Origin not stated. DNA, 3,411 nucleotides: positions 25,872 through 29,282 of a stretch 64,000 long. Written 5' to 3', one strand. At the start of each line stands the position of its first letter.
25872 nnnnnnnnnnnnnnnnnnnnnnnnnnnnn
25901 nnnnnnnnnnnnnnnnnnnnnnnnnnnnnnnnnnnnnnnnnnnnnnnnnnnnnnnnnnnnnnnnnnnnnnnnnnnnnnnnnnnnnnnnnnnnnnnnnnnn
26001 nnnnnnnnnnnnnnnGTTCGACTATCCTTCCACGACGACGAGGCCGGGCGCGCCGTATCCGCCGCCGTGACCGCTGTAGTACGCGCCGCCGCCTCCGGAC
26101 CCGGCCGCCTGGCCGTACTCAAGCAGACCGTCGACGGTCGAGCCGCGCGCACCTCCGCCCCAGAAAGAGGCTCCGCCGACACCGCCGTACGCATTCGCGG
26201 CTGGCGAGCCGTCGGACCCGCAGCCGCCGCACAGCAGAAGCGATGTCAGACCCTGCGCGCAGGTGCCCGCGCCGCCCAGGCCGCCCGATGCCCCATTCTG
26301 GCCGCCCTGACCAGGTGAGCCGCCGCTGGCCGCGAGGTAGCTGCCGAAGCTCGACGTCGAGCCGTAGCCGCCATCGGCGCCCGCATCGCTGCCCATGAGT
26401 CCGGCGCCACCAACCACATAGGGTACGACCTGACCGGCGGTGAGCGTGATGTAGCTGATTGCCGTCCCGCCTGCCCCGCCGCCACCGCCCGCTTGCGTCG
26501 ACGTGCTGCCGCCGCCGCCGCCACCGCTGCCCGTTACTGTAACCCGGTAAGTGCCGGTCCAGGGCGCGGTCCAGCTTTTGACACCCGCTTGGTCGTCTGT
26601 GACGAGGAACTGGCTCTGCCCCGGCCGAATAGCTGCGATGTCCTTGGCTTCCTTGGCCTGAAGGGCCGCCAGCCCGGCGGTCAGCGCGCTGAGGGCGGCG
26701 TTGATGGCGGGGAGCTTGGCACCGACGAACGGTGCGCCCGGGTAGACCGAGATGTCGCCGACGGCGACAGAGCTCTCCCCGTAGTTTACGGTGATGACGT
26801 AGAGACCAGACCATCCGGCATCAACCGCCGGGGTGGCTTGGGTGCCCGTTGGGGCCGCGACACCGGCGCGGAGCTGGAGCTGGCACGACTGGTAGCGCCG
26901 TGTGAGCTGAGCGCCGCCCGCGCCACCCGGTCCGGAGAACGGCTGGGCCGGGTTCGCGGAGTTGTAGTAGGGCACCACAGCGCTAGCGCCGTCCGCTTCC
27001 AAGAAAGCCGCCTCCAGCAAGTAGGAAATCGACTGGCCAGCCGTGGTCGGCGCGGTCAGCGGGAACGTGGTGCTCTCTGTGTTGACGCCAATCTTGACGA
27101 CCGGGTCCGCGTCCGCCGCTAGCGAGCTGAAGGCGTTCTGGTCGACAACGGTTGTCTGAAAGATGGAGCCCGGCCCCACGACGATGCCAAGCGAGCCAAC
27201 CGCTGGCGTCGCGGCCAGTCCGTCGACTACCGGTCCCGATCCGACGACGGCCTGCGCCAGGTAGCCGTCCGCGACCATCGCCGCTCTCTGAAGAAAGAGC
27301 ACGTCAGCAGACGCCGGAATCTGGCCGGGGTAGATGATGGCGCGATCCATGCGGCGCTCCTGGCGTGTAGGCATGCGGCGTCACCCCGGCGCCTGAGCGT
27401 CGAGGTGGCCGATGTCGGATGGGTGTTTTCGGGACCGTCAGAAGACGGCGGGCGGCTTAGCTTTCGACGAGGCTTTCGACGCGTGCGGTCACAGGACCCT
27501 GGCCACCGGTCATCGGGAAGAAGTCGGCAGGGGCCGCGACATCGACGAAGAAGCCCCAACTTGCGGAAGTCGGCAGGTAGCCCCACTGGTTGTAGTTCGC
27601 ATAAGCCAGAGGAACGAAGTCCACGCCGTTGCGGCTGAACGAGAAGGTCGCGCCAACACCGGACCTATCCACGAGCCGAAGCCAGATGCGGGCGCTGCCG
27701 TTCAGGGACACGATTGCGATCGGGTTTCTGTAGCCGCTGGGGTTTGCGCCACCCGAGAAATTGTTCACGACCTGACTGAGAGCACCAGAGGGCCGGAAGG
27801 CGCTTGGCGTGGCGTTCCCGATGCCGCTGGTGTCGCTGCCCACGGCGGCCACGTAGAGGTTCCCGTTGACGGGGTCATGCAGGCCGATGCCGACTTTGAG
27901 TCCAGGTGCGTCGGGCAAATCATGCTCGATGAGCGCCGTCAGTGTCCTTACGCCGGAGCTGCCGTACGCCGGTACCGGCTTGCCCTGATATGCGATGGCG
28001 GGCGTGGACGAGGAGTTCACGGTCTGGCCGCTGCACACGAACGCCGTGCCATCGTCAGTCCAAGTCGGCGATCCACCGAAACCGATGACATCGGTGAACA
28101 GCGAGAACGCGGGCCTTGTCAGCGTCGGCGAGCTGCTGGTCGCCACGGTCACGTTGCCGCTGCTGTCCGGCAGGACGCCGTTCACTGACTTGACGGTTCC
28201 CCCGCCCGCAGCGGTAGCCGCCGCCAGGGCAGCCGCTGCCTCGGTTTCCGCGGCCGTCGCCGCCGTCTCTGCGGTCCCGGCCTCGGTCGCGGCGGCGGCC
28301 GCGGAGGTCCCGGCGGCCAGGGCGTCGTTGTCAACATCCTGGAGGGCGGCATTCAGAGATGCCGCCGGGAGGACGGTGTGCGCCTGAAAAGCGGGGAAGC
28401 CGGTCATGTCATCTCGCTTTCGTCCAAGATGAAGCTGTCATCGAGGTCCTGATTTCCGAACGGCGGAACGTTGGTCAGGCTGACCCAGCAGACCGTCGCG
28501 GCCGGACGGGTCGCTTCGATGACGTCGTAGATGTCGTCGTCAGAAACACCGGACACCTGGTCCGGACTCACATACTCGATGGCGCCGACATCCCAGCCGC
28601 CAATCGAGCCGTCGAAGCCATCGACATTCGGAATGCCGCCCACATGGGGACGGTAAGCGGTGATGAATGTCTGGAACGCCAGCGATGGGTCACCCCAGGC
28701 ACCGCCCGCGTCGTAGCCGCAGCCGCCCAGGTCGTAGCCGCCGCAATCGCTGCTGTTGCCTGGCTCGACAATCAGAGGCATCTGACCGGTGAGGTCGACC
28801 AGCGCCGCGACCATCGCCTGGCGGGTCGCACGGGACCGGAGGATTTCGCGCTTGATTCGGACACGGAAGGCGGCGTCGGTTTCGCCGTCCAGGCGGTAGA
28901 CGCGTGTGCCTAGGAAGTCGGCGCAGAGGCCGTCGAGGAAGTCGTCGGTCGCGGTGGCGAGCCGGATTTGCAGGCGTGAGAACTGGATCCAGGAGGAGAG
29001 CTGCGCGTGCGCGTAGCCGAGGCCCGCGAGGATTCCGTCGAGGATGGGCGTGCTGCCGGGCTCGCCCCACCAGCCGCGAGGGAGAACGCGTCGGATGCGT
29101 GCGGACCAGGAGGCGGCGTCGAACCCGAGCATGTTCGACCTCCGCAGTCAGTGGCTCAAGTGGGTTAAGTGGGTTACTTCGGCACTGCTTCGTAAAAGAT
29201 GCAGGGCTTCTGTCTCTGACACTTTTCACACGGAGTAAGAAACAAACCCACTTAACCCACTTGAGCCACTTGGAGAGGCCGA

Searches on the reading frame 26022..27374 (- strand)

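Call 78: search_protein_families(library=phrogs, proteins=[window:26022-27374:-], max_evalue=0.00001)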
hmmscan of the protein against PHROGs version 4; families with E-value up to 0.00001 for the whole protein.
window:26022-27374:- (450 aa): 4 families
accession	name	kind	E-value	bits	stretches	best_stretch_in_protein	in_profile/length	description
phrog_863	-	tail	1.9e-22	81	1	264-449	407-602/690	tail fiber assembly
phrog_6202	-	tail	7.7e-16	59.3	1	271-449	460-635/636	tail fiber protein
phrog_21412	-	tail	1.7e-12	46.9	1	266-449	1267-1449/1452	tail fiber protein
phrog_454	-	tail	3.6e-06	26.4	1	268-439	1190-1358/1376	tail fiber protein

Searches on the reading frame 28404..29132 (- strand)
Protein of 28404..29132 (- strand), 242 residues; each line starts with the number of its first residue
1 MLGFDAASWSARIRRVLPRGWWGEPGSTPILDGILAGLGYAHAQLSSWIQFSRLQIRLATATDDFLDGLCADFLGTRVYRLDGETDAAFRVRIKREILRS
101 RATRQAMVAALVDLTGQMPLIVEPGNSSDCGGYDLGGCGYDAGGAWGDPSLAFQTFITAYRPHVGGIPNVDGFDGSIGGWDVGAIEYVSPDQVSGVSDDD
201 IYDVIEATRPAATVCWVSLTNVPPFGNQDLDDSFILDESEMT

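Call 11: search_protein_families(library=pfam, proteins=[window:28404-29132:-], max_evalue=0.01)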
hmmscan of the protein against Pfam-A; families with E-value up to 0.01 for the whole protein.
window:28404-29132:- (242 aa): 0 families

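Call 12: search_protein_families(library=phrogs, proteins=[window:28404-29132:-], max_evalue=0.001)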
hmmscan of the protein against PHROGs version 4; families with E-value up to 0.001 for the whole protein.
window:28404-29132:- (242 aa): 5 families
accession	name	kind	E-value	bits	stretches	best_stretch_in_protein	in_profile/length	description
phrog_26379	-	unknown function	7.9e-58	196.8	1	8-219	8-218/219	-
phrog_7378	-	tail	7.8e-10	38.9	1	52-113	56-114/736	baseplate protein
phrog_13726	-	unknown function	5.1e-05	22.8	1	52-114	44-103/800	-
phrog_2386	-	head and packaging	5.8e-05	22.4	1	52-114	46-105/1012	virion structural protein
phrog_4411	-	head and packaging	0.00015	21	1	49-110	40-98/834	virion structural protein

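Call 24: find_encoding_contigs(protein=window:28404-29132:-, flank=10000, max_places=10)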
Protein window:28404-29132:- (242 aa): no gene with exactly this product is on record in the collection.

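Call 25: find_homologous_proteins(query=window:28404-29132:-, max_evalue=0.00001)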
Query window:28404-29132:- (242 aa): 29 proteins with E <= 0.00001 among 577 candidates.
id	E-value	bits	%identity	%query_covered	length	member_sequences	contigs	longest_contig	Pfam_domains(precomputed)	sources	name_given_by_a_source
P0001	4.6e-161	552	100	100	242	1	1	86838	PF27728.1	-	-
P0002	4.3e-141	487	87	100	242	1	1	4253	PF27728.1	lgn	-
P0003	9.5e-140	482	87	100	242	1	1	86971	PF27728.1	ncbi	-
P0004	5.0e-139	480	86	100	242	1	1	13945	PF27728.1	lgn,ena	-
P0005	5.0e-138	477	86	100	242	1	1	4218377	PF27728.1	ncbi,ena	-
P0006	5.5e-135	467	85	100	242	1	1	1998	PF27728.1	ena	-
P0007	8.3e-126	437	77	100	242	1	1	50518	PF27728.1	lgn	-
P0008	1.3e-103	364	70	98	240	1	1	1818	PF27728.1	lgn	-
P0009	1.7e-93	331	65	98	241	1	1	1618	PF27728.1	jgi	-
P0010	1.0e-92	328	62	99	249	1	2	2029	PF27728.1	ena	-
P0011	2.2e-79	285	58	96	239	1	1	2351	PF27728.1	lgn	-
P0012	2.4e-79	284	56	95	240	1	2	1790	PF27728.1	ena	-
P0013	7.1e-78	280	54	98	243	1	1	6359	PF27728.1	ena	-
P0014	5.2e-76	274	57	95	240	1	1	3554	PF27728.1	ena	-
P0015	4.7e-73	264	54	95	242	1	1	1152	PF27728.1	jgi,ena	-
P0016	9.2e-73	263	54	96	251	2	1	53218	PF27728.1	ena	-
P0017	2.1e-72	262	55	98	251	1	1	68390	PF27728.1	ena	-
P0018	5.7e-65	237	52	93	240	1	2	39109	PF27728.1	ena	-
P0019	1.6e-56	210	44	98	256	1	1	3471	PF27728.1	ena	-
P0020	7.9e-48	181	42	87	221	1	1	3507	PF27728.1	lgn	-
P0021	1.4e-47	180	44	89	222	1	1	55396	PF27728.1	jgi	jgi:hypothetical protein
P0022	2.0e-44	170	47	86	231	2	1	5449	PF27728.1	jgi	jgi:hypothetical protein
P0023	4.2e-44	169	59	57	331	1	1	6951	PF27728.1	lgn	-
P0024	1.4e-42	164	44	91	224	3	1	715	PF27728.1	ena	-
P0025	1.7e-42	164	41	98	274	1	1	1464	PF27728.1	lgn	-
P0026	3.5e-42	163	42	87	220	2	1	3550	PF27728.1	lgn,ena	-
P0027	1.2e-40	158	43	87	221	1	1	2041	PF27728.1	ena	-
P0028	2.1e-32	131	38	91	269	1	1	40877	PF27728.1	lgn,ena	-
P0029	3.4e-30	123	41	74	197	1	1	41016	PF27728.1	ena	-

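Call 26: find_encoding_contigs(protein=P0003, flank=10000, max_places=3)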
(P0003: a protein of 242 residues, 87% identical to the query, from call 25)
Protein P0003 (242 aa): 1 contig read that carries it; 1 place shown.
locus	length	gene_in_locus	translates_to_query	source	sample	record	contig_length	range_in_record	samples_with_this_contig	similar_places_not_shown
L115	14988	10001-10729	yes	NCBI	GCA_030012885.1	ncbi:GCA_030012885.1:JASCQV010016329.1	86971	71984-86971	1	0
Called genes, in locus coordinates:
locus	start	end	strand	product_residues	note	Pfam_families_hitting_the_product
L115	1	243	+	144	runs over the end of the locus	-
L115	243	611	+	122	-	-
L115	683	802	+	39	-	-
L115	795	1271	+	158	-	-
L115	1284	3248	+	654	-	-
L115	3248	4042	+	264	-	-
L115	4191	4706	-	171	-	-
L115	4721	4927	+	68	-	-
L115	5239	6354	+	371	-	-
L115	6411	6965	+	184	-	PF04717:Phage_base_V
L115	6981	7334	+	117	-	-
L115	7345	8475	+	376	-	-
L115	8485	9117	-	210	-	-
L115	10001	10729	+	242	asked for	PF27728:UCP028438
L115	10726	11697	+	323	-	-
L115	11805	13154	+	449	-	-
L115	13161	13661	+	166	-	-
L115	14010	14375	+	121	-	-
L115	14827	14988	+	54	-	?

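Call 27: find_encoding_contigs(protein=P0007, flank=10000, max_places=3)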
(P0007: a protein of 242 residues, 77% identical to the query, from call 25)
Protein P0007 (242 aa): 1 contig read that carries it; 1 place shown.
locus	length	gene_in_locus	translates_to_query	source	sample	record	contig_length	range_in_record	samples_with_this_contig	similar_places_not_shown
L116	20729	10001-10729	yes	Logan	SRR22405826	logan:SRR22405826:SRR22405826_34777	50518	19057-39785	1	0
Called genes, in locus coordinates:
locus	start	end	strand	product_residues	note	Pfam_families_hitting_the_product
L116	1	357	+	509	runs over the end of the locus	-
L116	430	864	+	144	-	-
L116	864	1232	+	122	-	-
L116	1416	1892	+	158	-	-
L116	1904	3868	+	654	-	-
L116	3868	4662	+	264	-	-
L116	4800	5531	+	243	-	-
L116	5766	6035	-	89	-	-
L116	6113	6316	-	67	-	-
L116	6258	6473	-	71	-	-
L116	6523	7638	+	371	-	-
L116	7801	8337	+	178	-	PF04717:Phage_base_V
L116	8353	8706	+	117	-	-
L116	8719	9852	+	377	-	-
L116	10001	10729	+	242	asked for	PF27728:UCP028438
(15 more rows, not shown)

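Call 28: find_encoding_contigs(protein=P0017, flank=10000, max_places=3)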
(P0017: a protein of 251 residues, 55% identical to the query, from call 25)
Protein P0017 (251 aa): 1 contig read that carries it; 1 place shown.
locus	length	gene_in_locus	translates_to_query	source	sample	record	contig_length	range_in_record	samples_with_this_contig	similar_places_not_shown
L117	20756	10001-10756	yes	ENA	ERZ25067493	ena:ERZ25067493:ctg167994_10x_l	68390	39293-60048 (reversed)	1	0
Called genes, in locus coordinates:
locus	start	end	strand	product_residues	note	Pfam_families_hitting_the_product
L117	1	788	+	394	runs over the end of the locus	PF18871:HEPN_Toprim_N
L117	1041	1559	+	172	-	-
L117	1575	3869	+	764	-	-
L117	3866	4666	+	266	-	-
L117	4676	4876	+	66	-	-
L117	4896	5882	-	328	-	PF13020:NOV_C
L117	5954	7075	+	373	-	-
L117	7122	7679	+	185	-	PF04717:Phage_base_V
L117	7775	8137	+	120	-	PF10934:Sheath_initiator (weak)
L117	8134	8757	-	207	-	-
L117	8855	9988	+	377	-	PF04865:Baseplate_J (weak)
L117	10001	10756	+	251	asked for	PF27728:UCP028438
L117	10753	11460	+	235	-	-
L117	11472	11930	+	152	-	-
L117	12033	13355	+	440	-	PF21722:Gly_rich_2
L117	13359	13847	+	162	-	-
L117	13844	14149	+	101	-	-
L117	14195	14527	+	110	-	-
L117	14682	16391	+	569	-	-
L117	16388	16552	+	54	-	-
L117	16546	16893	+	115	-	-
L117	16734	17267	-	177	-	-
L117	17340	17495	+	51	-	-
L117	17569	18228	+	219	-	PF05838:Glyco_hydro_108, PF09374:PG_binding_3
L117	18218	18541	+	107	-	-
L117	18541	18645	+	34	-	-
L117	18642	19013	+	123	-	-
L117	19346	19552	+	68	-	-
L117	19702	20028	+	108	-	-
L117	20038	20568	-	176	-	-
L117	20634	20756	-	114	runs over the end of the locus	-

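Call 55: search_protein_families(library=ncbifam, proteins=[window:28404-29132:-], max_evalue=0.01)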
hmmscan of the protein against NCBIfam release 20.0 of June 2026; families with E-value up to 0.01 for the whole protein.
window:28404-29132:- (242 aa): 0 families

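Call 72: find_related_loci(query=A3, collection=viral_contigs, flank=3000)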
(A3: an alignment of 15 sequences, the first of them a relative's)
Query A3 (242 aa) in viral_contigs; peptide patterns used: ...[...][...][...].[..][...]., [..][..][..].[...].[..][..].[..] (x = any residue, [..] = any of these).
600 stretches matched a pattern (row limit reached: there are more); 470 encode a relative of the query (tblastn E <= 1e-3); the best 80 are kept; 80 distinct loci.
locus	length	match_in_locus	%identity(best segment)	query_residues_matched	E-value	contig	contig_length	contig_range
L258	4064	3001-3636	45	11-221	7e-55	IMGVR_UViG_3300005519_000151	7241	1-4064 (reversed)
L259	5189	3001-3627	47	11-221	9e-55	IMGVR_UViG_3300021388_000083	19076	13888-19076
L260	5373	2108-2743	45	11-221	7e-55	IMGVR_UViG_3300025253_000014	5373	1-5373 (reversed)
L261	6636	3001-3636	44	11-221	2e-54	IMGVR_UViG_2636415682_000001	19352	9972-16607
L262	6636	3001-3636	45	11-221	2e-54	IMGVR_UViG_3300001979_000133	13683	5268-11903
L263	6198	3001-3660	44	11-231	7e-54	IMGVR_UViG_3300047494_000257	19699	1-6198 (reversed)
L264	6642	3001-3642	45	5-221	6e-54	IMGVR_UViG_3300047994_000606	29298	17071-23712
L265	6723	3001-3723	44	5-221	4e-54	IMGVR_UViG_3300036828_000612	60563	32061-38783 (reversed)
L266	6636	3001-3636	44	11-221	1e-53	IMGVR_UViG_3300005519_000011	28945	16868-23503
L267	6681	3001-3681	43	12-229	2e-53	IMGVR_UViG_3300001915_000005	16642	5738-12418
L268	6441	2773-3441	42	11-235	2e-53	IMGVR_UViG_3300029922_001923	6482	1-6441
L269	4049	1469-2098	44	11-224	4e-53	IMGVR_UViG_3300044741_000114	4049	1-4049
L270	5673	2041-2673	43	11-221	7e-53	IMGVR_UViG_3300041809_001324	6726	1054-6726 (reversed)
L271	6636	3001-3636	44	12-221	6e-53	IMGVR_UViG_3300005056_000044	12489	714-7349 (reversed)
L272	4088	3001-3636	43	11-221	1e-52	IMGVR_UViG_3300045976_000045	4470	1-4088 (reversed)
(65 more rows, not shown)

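Call 73: find_encoding_contigs(protein=P0004, flank=10000, max_places=2)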
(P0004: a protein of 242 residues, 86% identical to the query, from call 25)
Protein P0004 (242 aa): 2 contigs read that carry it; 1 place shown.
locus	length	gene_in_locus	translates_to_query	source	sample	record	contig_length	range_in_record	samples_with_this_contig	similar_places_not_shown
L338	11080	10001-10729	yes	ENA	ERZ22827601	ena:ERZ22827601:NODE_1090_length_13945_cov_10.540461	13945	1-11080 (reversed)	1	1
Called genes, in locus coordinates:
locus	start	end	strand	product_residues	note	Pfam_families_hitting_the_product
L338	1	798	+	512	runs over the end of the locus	-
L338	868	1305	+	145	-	-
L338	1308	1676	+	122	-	-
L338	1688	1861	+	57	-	-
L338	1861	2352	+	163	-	-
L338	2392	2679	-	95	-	-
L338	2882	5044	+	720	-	-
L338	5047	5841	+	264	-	-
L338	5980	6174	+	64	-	-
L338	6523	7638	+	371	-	-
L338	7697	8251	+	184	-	PF04717:Phage_base_V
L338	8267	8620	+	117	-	-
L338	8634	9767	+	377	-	-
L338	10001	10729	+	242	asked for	PF27728:UCP028438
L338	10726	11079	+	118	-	?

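Call 74: find_encoding_contigs(protein=P0010, flank=3000, max_places=2)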
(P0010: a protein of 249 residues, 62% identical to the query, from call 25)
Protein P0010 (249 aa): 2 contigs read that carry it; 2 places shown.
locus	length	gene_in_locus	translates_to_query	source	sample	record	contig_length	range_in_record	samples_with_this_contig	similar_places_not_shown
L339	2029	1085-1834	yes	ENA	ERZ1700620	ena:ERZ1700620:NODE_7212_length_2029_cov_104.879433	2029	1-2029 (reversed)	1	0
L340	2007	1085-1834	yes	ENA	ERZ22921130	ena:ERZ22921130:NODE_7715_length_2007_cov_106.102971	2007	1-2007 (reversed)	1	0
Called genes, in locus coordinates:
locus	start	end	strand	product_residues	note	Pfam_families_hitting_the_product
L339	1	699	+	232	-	?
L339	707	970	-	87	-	PF13560:HTH_31 (weak), PF01381:HTH_3 (weak)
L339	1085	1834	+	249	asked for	PF27728:UCP028438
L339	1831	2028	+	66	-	?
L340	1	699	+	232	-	?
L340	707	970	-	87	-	PF13560:HTH_31 (weak), PF01381:HTH_3 (weak)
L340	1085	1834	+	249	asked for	PF27728:UCP028438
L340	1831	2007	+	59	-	?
